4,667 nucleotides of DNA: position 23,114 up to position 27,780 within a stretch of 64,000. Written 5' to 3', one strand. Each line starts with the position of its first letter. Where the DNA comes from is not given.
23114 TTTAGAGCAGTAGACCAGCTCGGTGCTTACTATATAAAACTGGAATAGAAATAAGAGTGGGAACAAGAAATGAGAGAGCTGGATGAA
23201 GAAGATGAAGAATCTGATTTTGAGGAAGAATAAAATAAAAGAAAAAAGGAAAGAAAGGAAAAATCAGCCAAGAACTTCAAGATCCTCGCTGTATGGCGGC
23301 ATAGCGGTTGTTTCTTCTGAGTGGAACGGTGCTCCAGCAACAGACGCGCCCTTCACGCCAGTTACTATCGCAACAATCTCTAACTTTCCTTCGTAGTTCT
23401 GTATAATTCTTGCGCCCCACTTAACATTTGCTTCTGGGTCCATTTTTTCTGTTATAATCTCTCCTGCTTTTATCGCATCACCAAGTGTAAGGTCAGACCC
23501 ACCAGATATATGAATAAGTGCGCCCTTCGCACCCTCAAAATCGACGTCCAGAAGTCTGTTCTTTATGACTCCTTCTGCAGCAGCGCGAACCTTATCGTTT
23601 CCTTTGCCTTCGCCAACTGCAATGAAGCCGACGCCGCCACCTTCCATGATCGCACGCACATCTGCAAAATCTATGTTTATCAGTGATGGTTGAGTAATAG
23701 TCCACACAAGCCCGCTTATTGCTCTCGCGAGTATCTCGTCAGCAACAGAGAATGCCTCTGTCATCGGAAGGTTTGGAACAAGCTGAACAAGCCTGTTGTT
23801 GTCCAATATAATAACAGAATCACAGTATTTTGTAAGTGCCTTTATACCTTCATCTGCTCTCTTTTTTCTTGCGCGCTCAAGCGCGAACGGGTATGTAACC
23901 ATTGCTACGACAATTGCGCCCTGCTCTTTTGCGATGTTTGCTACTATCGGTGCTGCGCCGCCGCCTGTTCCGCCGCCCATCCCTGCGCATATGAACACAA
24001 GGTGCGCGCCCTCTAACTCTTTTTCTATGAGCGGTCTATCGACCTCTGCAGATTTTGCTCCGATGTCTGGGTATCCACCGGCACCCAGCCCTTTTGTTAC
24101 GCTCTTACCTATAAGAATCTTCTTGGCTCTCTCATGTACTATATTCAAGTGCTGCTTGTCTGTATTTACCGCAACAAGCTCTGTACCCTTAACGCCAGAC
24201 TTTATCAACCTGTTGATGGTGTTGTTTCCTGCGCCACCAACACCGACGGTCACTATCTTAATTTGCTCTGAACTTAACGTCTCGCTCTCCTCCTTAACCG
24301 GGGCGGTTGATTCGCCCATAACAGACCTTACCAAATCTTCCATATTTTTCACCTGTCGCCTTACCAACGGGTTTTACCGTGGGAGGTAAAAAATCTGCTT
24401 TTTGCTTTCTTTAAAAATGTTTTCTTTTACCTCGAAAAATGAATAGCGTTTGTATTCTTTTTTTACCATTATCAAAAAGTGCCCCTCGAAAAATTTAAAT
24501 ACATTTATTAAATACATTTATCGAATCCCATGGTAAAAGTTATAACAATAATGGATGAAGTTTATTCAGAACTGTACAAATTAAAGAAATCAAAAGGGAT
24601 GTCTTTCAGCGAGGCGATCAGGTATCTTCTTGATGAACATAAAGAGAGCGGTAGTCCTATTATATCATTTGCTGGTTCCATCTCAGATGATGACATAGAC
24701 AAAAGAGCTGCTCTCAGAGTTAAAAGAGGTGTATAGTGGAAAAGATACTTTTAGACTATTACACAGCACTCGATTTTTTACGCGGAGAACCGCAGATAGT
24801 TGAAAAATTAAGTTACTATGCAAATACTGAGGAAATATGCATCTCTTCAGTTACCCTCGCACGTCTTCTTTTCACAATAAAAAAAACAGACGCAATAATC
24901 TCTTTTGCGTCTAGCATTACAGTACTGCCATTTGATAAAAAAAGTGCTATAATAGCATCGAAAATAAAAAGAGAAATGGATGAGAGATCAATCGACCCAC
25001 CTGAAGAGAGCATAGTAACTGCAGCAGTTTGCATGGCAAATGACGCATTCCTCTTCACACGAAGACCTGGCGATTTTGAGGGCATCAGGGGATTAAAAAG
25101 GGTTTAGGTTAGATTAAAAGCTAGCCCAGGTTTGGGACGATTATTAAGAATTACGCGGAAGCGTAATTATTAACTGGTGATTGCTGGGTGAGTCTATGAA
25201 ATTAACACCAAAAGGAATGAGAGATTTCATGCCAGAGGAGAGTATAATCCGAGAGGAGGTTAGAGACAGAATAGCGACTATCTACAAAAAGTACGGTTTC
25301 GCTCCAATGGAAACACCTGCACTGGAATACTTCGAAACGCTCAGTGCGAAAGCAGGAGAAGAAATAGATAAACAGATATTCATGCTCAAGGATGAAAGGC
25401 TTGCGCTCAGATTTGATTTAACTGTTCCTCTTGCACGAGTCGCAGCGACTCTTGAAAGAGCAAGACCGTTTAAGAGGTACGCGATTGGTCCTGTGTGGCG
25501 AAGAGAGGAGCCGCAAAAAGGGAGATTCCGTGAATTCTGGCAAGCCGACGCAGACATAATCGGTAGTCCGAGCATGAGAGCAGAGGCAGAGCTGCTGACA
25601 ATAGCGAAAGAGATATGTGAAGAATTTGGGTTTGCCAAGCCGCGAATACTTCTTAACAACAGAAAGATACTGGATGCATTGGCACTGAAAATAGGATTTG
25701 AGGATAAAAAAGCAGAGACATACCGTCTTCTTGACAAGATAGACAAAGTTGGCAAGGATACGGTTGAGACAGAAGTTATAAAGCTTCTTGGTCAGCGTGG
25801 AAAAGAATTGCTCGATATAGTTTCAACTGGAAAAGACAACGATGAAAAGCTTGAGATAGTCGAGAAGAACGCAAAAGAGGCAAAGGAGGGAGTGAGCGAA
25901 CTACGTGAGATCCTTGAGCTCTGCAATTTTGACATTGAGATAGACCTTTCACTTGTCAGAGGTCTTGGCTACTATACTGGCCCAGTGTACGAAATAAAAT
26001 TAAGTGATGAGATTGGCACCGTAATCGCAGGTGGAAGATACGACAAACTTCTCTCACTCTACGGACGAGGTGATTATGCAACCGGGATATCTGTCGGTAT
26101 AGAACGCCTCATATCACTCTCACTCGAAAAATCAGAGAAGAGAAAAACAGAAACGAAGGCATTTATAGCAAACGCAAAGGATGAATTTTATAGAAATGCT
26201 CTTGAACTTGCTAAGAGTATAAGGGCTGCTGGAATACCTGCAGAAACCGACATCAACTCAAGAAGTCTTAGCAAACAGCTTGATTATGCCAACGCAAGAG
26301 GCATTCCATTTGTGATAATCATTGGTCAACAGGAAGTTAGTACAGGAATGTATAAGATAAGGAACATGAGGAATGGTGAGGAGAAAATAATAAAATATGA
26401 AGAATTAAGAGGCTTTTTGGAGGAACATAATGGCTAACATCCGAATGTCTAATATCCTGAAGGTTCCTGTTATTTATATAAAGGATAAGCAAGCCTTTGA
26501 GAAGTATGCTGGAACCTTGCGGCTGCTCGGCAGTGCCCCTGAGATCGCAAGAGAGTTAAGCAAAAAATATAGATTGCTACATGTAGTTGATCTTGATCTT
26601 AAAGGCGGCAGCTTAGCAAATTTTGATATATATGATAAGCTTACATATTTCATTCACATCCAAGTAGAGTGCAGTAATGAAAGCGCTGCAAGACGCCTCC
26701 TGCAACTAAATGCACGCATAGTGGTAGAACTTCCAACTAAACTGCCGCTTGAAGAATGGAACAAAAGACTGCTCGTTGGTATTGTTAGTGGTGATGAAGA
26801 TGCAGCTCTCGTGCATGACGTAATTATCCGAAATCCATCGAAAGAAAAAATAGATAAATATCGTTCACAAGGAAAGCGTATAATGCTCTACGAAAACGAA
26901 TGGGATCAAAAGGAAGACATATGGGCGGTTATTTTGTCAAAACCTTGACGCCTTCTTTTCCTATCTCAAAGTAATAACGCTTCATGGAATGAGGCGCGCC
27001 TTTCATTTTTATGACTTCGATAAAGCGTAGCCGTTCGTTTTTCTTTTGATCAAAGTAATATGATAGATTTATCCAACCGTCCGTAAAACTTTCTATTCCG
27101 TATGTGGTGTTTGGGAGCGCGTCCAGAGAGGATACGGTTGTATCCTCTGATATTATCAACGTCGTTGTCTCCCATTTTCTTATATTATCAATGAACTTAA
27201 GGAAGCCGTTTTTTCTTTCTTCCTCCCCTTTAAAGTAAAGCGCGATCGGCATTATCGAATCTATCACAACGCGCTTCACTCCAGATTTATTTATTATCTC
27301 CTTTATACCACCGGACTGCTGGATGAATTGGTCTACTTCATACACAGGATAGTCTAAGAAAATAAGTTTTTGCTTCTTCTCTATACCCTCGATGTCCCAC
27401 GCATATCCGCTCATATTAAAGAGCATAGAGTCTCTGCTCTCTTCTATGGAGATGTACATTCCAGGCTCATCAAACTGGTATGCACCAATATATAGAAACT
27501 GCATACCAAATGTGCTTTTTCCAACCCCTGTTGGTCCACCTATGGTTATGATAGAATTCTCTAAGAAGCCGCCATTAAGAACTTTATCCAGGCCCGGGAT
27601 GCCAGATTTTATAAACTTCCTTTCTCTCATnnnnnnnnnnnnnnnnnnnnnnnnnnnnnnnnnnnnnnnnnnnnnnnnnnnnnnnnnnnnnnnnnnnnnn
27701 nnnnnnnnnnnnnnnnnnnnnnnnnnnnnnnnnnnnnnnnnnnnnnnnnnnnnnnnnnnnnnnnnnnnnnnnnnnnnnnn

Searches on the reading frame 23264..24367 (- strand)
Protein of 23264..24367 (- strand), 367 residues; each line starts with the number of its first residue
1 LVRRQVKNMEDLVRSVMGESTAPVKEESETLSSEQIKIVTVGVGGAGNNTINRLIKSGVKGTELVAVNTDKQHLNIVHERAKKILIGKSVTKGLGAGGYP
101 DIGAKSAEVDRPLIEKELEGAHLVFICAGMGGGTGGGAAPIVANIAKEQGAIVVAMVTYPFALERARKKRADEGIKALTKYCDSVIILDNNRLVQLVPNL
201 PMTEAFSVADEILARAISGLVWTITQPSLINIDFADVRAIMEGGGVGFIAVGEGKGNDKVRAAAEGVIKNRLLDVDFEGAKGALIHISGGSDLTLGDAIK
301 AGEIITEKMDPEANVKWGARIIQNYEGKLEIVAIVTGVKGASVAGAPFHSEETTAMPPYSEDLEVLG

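Call 63: search_protein_families(library=pfam, proteins=[window:23264-24367:-], max_evalue=0.001)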
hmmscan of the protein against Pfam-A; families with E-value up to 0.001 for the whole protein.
window:23264-24367:- (367 aa): 2 families
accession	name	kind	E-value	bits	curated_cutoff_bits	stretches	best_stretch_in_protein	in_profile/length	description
PF00091.31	Tubulin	-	1.4e-45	156.4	33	1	37-197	1-189/190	Tubulin/FtsZ family, GTPase domain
PF12327.13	FtsZ_C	-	2.1e-27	95.7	27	1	245-339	1-95/95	FtsZ family, C-terminal domain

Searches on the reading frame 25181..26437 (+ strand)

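Call 63: search_protein_families(library=pfam, proteins=[window:25181-26437:+], max_evalue=0.001)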
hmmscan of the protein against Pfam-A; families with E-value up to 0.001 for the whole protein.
window:25181-26437:+ (418 aa): 5 families
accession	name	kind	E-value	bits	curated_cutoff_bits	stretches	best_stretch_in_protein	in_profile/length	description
PF13393.11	tRNA-synt_His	-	1.4e-47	162.9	25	1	12-310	1-308/308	Histidyl-tRNA synthetase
PF03129.25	HGTP_anticodon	-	1e-17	64.5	21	1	327-415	2-93/94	Anticodon binding domain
PF00587.30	tRNA-synt_2b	-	1.2e-07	32.4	29.3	1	93-220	31-154/179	tRNA synthetase class II core domain (G, H, P, S and T)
PF12745.12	HGTP_anticodon2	-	0.00033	20.7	24.4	1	338-415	20-102/261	Anticodon binding domain of tRNAs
PF01409.25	tRNA-synt_2d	-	0.00069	19.6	19.8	0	24-152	19-157/246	tRNA synthetases class II core domain (F)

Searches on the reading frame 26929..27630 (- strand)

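Call 63: search_protein_families(library=pfam, proteins=[window:26929-27630:-], max_evalue=0.001)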
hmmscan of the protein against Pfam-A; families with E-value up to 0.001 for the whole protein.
window:26929-27630:- (233 aa): 3 families
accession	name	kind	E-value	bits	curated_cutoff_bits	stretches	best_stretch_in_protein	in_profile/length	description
PF06745.19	ATPase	-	1.9e-51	175.1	26.6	1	7-232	1-228/231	KaiC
PF13481.12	AAA_25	-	3e-05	24.2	27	1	6-156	14-179/195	AAA domain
PF13173.12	AAA_14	-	0.00015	22.2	27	1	25-116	2-88/129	AAA domain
